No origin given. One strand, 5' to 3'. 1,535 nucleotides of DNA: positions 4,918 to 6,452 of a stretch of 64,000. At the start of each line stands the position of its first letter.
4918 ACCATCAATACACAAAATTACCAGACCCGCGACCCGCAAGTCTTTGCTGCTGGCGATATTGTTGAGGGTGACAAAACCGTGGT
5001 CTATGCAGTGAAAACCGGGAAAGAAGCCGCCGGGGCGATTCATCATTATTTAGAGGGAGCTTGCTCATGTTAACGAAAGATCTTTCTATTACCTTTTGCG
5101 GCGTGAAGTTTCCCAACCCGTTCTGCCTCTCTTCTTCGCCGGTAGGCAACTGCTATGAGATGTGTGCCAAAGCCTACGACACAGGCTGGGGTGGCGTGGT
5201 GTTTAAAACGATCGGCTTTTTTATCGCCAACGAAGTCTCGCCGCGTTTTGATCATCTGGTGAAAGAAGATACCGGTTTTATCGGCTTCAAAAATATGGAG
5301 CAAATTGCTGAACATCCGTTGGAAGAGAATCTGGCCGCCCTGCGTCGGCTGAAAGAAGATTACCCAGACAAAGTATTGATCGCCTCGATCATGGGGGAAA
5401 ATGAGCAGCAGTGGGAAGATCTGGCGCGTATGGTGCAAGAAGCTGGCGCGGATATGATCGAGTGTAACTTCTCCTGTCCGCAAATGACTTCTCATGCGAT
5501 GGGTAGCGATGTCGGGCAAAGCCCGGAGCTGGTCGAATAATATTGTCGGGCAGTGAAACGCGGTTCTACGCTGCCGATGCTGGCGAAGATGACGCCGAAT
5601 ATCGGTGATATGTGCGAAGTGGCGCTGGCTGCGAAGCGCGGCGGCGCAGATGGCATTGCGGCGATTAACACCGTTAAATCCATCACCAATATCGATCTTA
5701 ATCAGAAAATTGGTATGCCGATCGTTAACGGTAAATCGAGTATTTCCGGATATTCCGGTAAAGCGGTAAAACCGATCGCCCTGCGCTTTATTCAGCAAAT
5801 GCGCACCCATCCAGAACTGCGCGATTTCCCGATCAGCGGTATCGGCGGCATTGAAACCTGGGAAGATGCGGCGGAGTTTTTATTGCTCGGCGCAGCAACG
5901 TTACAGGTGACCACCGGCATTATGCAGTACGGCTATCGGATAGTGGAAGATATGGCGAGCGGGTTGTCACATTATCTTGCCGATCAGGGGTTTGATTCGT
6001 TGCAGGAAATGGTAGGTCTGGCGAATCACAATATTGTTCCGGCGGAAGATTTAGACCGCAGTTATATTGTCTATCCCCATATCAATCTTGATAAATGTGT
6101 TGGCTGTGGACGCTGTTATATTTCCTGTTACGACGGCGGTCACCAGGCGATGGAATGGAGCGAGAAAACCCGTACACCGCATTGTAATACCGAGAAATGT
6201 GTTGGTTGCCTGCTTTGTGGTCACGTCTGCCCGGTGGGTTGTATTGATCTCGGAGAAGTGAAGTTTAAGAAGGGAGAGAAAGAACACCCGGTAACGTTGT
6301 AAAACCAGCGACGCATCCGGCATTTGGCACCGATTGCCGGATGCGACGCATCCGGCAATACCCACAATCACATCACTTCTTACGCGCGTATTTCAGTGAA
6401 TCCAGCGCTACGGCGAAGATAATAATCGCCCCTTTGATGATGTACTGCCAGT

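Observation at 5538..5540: In-frame stop codon splitting preA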

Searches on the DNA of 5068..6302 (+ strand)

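Call 3: search_dna_similar(query=window:5068-6302:+, collection=ecoli_genomes, mode=near, max_rows=40)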
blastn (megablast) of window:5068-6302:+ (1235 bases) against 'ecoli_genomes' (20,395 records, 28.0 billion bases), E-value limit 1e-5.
Records with a match: 5413; places in all: 5416; records where one place covers at least 80% of the query: 5409.
Genomes with a match: 5413 of 5426; with a place that covers at least 80% of the query: 5409. Places per genome that has any: lowest 1, median 1, highest 2. On chromosomes: 5416 places; on plasmids: 0.
Best place of each record, by identity: >=99% 28; 95-99% 5384; 90-95% 1.
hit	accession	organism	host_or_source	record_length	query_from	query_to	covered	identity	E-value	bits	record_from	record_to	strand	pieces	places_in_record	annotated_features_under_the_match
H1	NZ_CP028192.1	Escherichia coli strain CFSAN018748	tissue and/or biological fluid swine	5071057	1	1235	100%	99.8%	0e+0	2265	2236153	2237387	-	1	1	preA: NAD-dependent dihydropyrimidine dehydrogenase subunit PreA | preT: NAD-dependent dihydropyrimidine dehydrogenase subunit PreT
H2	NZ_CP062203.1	Escherichia coli strain K_EC180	swine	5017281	1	1235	100%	99.6%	0e+0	2254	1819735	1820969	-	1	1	preA: NAD-dependent dihydropyrimidine dehydrogenase subunit PreA | preT: NAD-dependent dihydropyrimidine dehydrogenase subunit PreT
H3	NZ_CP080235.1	Escherichia coli O139:H1 strain W13-16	Sus scrofa scrofa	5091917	1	1235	100%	99.6%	0e+0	2254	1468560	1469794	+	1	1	preA: NAD-dependent dihydropyrimidine dehydrogenase subunit PreA | preT: NAD-dependent dihydropyrimidine dehydrogenase subunit PreT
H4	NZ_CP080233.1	Escherichia coli O139:H1 strain P15-25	Sus scrofa domesticus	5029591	1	1235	100%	99.6%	0e+0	2254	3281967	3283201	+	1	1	preA: NAD-dependent dihydropyrimidine dehydrogenase subunit PreA | preT: NAD-dependent dihydropyrimidine dehydrogenase subunit PreT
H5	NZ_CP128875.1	Escherichia coli strain TUM14771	Homo sapiens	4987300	1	1235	100%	99.6%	0e+0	2254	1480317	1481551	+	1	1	preA: NAD-dependent dihydropyrimidine dehydrogenase subunit PreA | preT: NAD-dependent dihydropyrimidine dehydrogenase subunit PreT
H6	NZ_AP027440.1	Escherichia coli strain EC556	Sus scrofa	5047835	1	1235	100%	99.6%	0e+0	2254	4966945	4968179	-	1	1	preA: NAD-dependent dihydropyrimidine dehydrogenase subunit PreA | preT: NAD-dependent dihydropyrimidine dehydrogenase subunit PreT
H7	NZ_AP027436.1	Escherichia coli strain EC571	Sus scrofa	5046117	1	1235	100%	99.6%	0e+0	2254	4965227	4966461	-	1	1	preA: NAD-dependent dihydropyrimidine dehydrogenase subunit PreA | preT: NAD-dependent dihydropyrimidine dehydrogenase subunit PreT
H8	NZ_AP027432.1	Escherichia coli strain EC581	Sus scrofa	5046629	1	1235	100%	99.6%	0e+0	2254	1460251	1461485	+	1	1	preA: NAD-dependent dihydropyrimidine dehydrogenase subunit PreA | preT: NAD-dependent dihydropyrimidine dehydrogenase subunit PreT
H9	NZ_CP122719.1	Escherichia coli strain ETEC1748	Sus scrofa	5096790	1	1235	100%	99.6%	0e+0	2254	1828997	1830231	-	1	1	preA: NAD-dependent dihydropyrimidine dehydrogenase subunit PreA | preT: NAD-dependent dihydropyrimidine dehydrogenase subunit PreT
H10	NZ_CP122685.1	Escherichia coli strain ETEC4067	Sus scrofa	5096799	1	1235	100%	99.6%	0e+0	2254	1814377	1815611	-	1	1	preA: NAD-dependent dihydropyrimidine dehydrogenase subunit PreA | preT: NAD-dependent dihydropyrimidine dehydrogenase subunit PreT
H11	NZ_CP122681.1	Escherichia coli strain ETEC4068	Sus scrofa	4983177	1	1235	100%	99.6%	0e+0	2254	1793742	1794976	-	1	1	preA: NAD-dependent dihydropyrimidine dehydrogenase subunit PreA | preT: NAD-dependent dihydropyrimidine dehydrogenase subunit PreT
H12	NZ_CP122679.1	Escherichia coli strain ETEC4069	Sus scrofa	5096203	1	1235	100%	99.6%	0e+0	2254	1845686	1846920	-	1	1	preA: NAD-dependent dihydropyrimidine dehydrogenase subunit PreA | preT: NAD-dependent dihydropyrimidine dehydrogenase subunit PreT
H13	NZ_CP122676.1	Escherichia coli strain ETEC4070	Sus scrofa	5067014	1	1235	100%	99.6%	0e+0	2254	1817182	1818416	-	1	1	preA: NAD-dependent dihydropyrimidine dehydrogenase subunit PreA | preT: NAD-dependent dihydropyrimidine dehydrogenase subunit PreT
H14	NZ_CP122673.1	Escherichia coli strain ETEC4071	Sus scrofa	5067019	1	1235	100%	99.6%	0e+0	2254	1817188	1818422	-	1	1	preA: NAD-dependent dihydropyrimidine dehydrogenase subunit PreA | preT: NAD-dependent dihydropyrimidine dehydrogenase subunit PreT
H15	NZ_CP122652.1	Escherichia coli strain ETEC4075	Sus scrofa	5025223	1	1235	100%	99.6%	0e+0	2254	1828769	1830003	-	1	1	preA: NAD-dependent dihydropyrimidine dehydrogenase subunit PreA | preT: NAD-dependent dihydropyrimidine dehydrogenase subunit PreT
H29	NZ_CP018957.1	Escherichia coli strain Ecol_316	Homo sapiens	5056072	1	1235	100%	98.5%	0e+0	2182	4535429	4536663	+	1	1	preA: NAD-dependent dihydropyrimidine dehydrogenase subunit PreA | preT: NAD-dependent dihydropyrimidine dehydrogenase subunit PreT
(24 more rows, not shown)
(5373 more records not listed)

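Call 5: get_annotated_region(hit=H1, flank=3000)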
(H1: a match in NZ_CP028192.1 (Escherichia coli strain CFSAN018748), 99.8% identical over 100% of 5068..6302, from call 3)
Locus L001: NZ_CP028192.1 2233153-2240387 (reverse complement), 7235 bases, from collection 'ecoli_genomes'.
description: Escherichia coli strain CFSAN018748 chromosome, complete genome
organism: Escherichia coli strain CFSAN018748 (NCBI taxid 562)
replicon: chromosome; assembly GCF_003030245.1
host: -; source: tissue and/or biological fluid swine; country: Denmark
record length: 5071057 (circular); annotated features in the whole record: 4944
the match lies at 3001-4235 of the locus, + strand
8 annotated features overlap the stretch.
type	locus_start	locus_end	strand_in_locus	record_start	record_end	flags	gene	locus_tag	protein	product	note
CDS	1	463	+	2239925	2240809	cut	cdd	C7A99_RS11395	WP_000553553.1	cytidine deaminase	-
CDS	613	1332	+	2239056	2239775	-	sanA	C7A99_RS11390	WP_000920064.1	outer membrane permeability protein SanA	-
CDS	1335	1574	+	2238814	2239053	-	yeiS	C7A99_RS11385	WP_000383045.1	DUF2542 family protein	-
CDS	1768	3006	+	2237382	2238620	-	preT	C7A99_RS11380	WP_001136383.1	NAD-dependent dihydropyrimidine dehydrogenase subunit PreT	-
CDS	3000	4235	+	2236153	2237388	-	preA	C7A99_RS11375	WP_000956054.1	NAD-dependent dihydropyrimidine dehydrogenase subunit PreA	-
CDS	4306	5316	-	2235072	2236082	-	mglC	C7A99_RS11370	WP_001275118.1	galactose/methyl galactoside ABC transporter permease MglC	-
CDS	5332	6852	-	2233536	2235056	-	mglA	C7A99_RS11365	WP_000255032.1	galactose/methyl galactoside ABC transporter ATP-binding protein MglA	-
CDS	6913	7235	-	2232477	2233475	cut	mglB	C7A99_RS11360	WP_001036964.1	galactose/glucose ABC transporter substrate-binding protein MglB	-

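Call 6: get_annotated_region(hit=H2, flank=500)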
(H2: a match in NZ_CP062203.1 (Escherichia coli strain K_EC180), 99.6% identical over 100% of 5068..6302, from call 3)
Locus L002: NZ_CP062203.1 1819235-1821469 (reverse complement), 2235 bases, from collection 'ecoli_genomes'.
description: Escherichia coli strain K_EC180 chromosome, complete genome
organism: Escherichia coli strain K_EC180 (NCBI taxid 562)
replicon: chromosome; assembly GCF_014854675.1
host: swine; source: feces; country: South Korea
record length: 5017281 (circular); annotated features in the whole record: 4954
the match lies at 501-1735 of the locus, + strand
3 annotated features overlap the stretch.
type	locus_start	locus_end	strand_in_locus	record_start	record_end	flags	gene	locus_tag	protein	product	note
CDS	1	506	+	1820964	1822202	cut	preT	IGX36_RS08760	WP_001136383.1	NAD-dependent dihydropyrimidine dehydrogenase subunit PreT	-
CDS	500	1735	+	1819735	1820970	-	preA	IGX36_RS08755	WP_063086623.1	NAD-dependent dihydropyrimidine dehydrogenase subunit PreA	-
CDS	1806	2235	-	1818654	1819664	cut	mglC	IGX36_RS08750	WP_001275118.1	galactose/methyl galactoside ABC transporter permease MglC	-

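Call 7: get_annotated_region(hit=H29, flank=500)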
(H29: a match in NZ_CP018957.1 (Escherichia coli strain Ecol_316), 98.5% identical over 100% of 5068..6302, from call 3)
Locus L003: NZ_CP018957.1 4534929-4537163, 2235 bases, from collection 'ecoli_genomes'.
description: Escherichia coli strain Ecol_316 chromosome, complete genome
organism: Escherichia coli strain Ecol_316 (NCBI taxid 562)
replicon: chromosome; assembly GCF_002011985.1
host: Homo sapiens; source: not applicable; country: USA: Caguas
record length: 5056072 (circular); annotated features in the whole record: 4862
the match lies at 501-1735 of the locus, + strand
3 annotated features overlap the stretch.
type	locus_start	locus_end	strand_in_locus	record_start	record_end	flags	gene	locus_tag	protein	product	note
CDS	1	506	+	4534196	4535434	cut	preT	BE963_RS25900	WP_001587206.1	NAD-dependent dihydropyrimidine dehydrogenase subunit PreT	-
CDS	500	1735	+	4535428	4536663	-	preA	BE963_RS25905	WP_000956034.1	NAD-dependent dihydropyrimidine dehydrogenase subunit PreA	-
CDS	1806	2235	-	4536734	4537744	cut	mglC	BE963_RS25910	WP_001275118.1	galactose/methyl galactoside ABC transporter permease MglC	-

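Call 9: search_dna_similar(query=window:5508-5570:+, collection=ecoli_genomes, mode=near, max_rows=30)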
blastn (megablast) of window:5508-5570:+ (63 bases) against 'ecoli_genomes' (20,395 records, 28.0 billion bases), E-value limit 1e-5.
Records with a match: 39; places in all: 39; records where one place covers at least 80% of the query: 39.
Genomes with a match: 39 of 5426; with a place that covers at least 80% of the query: 39. Places per genome that has any: lowest 1, median 1, highest 1. On chromosomes: 39 places; on plasmids: 0.
Best place of each record, by identity: 95-99% 35; 90-95% 4.
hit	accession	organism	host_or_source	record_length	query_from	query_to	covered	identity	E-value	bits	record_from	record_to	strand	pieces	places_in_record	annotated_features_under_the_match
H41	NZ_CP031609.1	Escherichia coli strain N3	Homo sapiens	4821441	1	63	100%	98.4%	2e-22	111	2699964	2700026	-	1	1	preA: NAD-dependent dihydropyrimidine dehydrogenase subunit PreA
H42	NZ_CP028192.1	Escherichia coli strain CFSAN018748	tissue and/or biological fluid swine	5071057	1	63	100%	98.4%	2e-22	111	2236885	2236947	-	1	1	preA: NAD-dependent dihydropyrimidine dehydrogenase subunit PreA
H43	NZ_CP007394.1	Escherichia coli strain ST2747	-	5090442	1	63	100%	98.4%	2e-22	111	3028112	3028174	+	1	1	preA: NAD-dependent dihydropyrimidine dehydrogenase subunit PreA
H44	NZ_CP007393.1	Escherichia coli strain ST2747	-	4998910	1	63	100%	98.4%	2e-22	111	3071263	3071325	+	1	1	preA: NAD-dependent dihydropyrimidine dehydrogenase subunit PreA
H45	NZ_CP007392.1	Escherichia coli strain ST2747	-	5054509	1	63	100%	98.4%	2e-22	111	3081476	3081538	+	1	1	preA: NAD-dependent dihydropyrimidine dehydrogenase subunit PreA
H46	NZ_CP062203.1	Escherichia coli strain K_EC180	swine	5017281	1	63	100%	98.4%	2e-22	111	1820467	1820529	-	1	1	preA: NAD-dependent dihydropyrimidine dehydrogenase subunit PreA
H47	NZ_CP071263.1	Escherichia coli strain MEI003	Outdoors environment of a veterinary ...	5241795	1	63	100%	98.4%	2e-22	111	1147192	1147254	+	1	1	preA: NAD-dependent dihydropyrimidine dehydrogenase subunit PreA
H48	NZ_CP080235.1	Escherichia coli O139:H1 strain W13-16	Sus scrofa scrofa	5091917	1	63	100%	98.4%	2e-22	111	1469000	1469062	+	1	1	preA: NAD-dependent dihydropyrimidine dehydrogenase subunit PreA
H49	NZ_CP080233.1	Escherichia coli O139:H1 strain P15-25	Sus scrofa domesticus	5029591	1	63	100%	98.4%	2e-22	111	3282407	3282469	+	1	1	preA: NAD-dependent dihydropyrimidine dehydrogenase subunit PreA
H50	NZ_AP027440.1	Escherichia coli strain EC556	Sus scrofa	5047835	1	63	100%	98.4%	2e-22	111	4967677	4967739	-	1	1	preA: NAD-dependent dihydropyrimidine dehydrogenase subunit PreA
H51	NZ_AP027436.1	Escherichia coli strain EC571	Sus scrofa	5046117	1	63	100%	98.4%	2e-22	111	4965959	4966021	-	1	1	preA: NAD-dependent dihydropyrimidine dehydrogenase subunit PreA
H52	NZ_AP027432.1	Escherichia coli strain EC581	Sus scrofa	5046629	1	63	100%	98.4%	2e-22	111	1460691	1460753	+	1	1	preA: NAD-dependent dihydropyrimidine dehydrogenase subunit PreA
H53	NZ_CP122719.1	Escherichia coli strain ETEC1748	Sus scrofa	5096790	1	63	100%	98.4%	2e-22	111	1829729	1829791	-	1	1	preA: NAD-dependent dihydropyrimidine dehydrogenase subunit PreA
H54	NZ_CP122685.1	Escherichia coli strain ETEC4067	Sus scrofa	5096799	1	63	100%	98.4%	2e-22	111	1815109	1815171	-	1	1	preA: NAD-dependent dihydropyrimidine dehydrogenase subunit PreA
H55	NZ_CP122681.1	Escherichia coli strain ETEC4068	Sus scrofa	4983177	1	63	100%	98.4%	2e-22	111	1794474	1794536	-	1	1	preA: NAD-dependent dihydropyrimidine dehydrogenase subunit PreA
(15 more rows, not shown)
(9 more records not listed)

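Call 11: search_dna_similar(query=window:5519-5559:+, collection=ecoli_genomes, mode=distant, max_rows=10, max_evalue=10)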
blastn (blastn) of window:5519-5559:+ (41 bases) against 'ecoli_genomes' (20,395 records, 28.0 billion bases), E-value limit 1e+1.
Records with a match: 5413; places in all: 5413; records where one place covers at least 80% of the query: 5413.
Genomes with a match: 5413 of 5426; with a place that covers at least 80% of the query: 5413. Places per genome that has any: lowest 1, median 1, highest 1. On chromosomes: 5413 places; on plasmids: 0.
Best place of each record, by identity: 95-99% 3309; 90-95% 2080; 80-90% 24.
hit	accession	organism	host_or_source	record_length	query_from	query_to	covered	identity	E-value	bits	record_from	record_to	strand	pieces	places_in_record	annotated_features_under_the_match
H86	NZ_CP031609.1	Escherichia coli strain N3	Homo sapiens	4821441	1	41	100%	97.6%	3e-10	71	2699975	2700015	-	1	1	preA: NAD-dependent dihydropyrimidine dehydrogenase subunit PreA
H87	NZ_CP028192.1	Escherichia coli strain CFSAN018748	tissue and/or biological fluid swine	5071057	1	41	100%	97.6%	3e-10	71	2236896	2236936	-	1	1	preA: NAD-dependent dihydropyrimidine dehydrogenase subunit PreA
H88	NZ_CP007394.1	Escherichia coli strain ST2747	-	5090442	1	41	100%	97.6%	3e-10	71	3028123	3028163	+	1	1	preA: NAD-dependent dihydropyrimidine dehydrogenase subunit PreA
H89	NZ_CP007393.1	Escherichia coli strain ST2747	-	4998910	1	41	100%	97.6%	3e-10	71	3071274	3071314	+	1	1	preA: NAD-dependent dihydropyrimidine dehydrogenase subunit PreA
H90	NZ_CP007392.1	Escherichia coli strain ST2747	-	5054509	1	41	100%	97.6%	3e-10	71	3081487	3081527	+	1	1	preA: NAD-dependent dihydropyrimidine dehydrogenase subunit PreA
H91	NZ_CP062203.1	Escherichia coli strain K_EC180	swine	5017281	1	41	100%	97.6%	3e-10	71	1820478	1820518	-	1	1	preA: NAD-dependent dihydropyrimidine dehydrogenase subunit PreA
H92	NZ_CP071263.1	Escherichia coli strain MEI003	Outdoors environment of a veterinary ...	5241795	1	41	100%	97.6%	3e-10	71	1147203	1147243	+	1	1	preA: NAD-dependent dihydropyrimidine dehydrogenase subunit PreA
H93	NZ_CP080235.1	Escherichia coli O139:H1 strain W13-16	Sus scrofa scrofa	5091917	1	41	100%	97.6%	3e-10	71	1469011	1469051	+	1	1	preA: NAD-dependent dihydropyrimidine dehydrogenase subunit PreA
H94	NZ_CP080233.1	Escherichia coli O139:H1 strain P15-25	Sus scrofa domesticus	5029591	1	41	100%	97.6%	3e-10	71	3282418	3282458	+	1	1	preA: NAD-dependent dihydropyrimidine dehydrogenase subunit PreA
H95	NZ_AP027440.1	Escherichia coli strain EC556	Sus scrofa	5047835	1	41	100%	97.6%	3e-10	71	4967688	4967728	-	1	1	preA: NAD-dependent dihydropyrimidine dehydrogenase subunit PreA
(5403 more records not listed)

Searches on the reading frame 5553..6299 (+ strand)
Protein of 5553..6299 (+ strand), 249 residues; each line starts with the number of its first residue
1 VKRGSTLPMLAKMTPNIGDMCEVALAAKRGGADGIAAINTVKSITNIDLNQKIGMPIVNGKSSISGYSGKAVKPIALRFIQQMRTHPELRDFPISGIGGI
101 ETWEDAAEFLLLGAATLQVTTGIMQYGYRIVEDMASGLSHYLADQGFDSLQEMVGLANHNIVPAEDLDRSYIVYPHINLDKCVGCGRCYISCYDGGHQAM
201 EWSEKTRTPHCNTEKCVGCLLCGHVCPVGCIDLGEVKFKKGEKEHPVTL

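Call 13: find_encoding_contigs(protein=window:5553-6299:+, flank=3000, max_places=8)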
Protein seq(249 aa) (249 aa): no gene with exactly this product is on record in the collection.

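Call 17: search_protein_families(library=pfam, proteins=[window:5577-6299:+])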
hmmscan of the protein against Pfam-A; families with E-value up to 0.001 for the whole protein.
window:5577-6299:+ (241 aa): 8 families
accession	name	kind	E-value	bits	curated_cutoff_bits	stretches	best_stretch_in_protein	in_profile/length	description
PF01180.27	DHO_dh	-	4.1e-22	79.1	27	1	2-134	161-291/291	Dihydroorotate dehydrogenase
PF14697.11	Fer4_21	-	1.2e-15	57.8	35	1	168-225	2-59/59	4Fe-4S dicluster domain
PF00037.32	Fer4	-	2.6e-09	37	21.1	2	204-223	4-23/24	4Fe-4S binding domain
PF12838.12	Fer4_7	-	1.1e-07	32.7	27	1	173-222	1-52/52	4Fe-4S dicluster domain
PF12797.12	Fer4_2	-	1.1e-06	28.6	24.5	1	166-184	2-20/22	4Fe-4S binding domain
PF12837.12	Fer4_6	-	3.4e-06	27.2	25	1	167-186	2-21/24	4Fe-4S binding domain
PF13237.11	Fer4_10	-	1.2e-05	25.6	25.5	1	168-219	3-53/53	4Fe-4S dicluster domain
PF17179.9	Fer4_22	-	0.00054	21.2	27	0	167-185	74-92/95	4Fe-4S dicluster domain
